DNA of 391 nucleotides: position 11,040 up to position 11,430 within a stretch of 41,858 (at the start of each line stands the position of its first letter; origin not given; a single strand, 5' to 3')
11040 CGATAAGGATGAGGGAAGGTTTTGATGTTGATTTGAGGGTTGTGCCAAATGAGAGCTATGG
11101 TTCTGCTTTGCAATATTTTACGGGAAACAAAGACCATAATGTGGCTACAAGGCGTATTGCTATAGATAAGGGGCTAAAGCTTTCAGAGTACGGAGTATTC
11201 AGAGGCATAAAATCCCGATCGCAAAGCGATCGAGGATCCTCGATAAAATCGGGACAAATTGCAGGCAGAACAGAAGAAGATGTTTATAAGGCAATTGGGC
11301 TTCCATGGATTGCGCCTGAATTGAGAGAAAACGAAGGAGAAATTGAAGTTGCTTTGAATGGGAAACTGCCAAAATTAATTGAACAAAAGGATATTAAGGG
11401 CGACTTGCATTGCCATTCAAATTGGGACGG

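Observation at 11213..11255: Family-A palindromic element inserted in frame into at least five housekeeping genes (RPE-like behaviour)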

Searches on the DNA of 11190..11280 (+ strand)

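Call 67: build_rna_model(alignment_id=A3, structure=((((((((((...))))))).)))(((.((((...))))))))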
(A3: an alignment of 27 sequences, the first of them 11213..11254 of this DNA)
Model R1 built from alignment A3 (27 sequences, 42 columns); structure: as given.
model positions 42; base pairs 17; branch points 1; effective number of sequences 7.01; information 1.305 bits per position. Calibrated on 0.2 Mb of random sequence (short: E-values are rough).
structure used (alignment columns):
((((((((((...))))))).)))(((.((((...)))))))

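Call 68: search_with_rna_model(model_id=R1, source=window, filters=off, max_evalue=10)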
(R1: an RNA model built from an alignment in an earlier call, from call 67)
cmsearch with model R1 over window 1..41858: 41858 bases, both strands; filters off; matches with E-value up to 10: 28.
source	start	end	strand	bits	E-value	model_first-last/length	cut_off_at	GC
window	11213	11254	+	68.6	2.5e-18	1-42/42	no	0.52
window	40675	40716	+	66.4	1.1e-17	1-42/42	no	0.6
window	3096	3137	-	57.8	3.6e-15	1-42/42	no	0.55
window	11213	11254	-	38.1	1.9e-09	1-42/42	no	0.52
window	4369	4404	-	35.8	8.5e-09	1-42/42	no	0.53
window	20576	20611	+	35.4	1.1e-08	1-42/42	no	0.47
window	4369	4404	+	35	1.4e-08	1-42/42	no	0.53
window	40675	40716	-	33.4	4.2e-08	1-42/42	no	0.6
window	17873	17921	+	32.6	7.5e-08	1-42/42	no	0.76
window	3096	3137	+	30.4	3.2e-07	1-42/42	no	0.55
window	20576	20611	-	29.3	6.9e-07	1-42/42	no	0.47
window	3352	3387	+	28.8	9.5e-07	1-42/42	no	0.47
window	17873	17928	-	28.2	1.4e-06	1-42/42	no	0.75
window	3352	3387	-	27.7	2e-06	1-42/42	no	0.47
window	20545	20575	+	24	2.4e-05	1-42/42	no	0.55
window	4344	4368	-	17.7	0.0015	1-42/42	no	0.56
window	4344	4368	+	10.8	0.16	1-42/42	no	0.56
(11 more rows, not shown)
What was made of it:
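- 11213..11254 (+): 42-nt double-hairpin element in PolX. It encodes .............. and sits between the thumb beta-strands, before the PHP domain. CM score 68.6 bits (call 68).
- Checked: Covariance model R1 finds 3096-3137, 3352-3387, 4344-4415, 11213-11254, 17873-17929, 20545-20622 and 40675-40716, and nothing else significant (call 68).
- Density is high, about 1 per 6 kb (call 68).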

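Call 69: search_with_rna_model(model_id=R1, sources=[L002, L003, L005, L006, L120], filters=off, max_evalue=10)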
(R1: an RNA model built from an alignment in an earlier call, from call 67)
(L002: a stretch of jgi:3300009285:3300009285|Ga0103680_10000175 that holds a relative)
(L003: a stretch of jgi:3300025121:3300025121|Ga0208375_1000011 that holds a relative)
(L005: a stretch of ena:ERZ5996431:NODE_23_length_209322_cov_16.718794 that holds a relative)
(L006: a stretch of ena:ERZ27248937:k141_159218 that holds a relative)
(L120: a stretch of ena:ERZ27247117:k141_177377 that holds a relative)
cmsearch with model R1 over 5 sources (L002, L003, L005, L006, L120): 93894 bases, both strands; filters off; matches with E-value up to 10: 12.
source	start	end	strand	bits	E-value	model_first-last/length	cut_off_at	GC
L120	10359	10400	+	66.4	2.5e-17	1-42/42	no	0.6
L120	10359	10400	-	33.4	9.4e-08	1-42/42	no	0.6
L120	9576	9592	-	10.8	0.35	4-20/42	no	0.47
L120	1897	1943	+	9.6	0.8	1-42/42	no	0.55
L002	15716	15733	-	9.1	1.1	25-42/42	no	0.83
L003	15716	15733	-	9.1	1.1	25-42/42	no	0.83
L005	11165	11182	-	9.1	1.1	25-42/42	no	0.83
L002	16562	16572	-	6.7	5.5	7-17/42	no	0.55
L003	16562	16572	-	6.7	5.5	7-17/42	no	0.55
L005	12011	12021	-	6.7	5.5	7-17/42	no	0.55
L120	1923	1943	-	6.3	7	1-42/42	no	0.67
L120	2516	2545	-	6.3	7.3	1-42/42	no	0.53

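Call 92: search_rna_families(source=window, start=11190, end=11280, threshold=evalue, max_evalue=10)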
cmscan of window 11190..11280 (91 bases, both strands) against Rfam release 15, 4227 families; matches with E-value up to 10: 4.
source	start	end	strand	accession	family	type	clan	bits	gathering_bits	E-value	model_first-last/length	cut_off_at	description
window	11207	11280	+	RF00516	ylbH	Cis-reg; leader;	-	14.6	50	0.22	1-102/122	3'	ylbH leader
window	11209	11233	-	RF02632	Hrs10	Gene; sRNA;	-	8.6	108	7.9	92-116/148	no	Hfq-regulated sRNA 10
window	11208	11269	-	RF02631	Hrs13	Gene; sRNA;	-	8.6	52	8.1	1-82/82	no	Hfq-regulated sRNA 13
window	11214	11234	-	RF02634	EF3314_EF3315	Gene; sRNA;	-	7.7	100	9.1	74-94/141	no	Enterococcus sRNA EF3314_EF3315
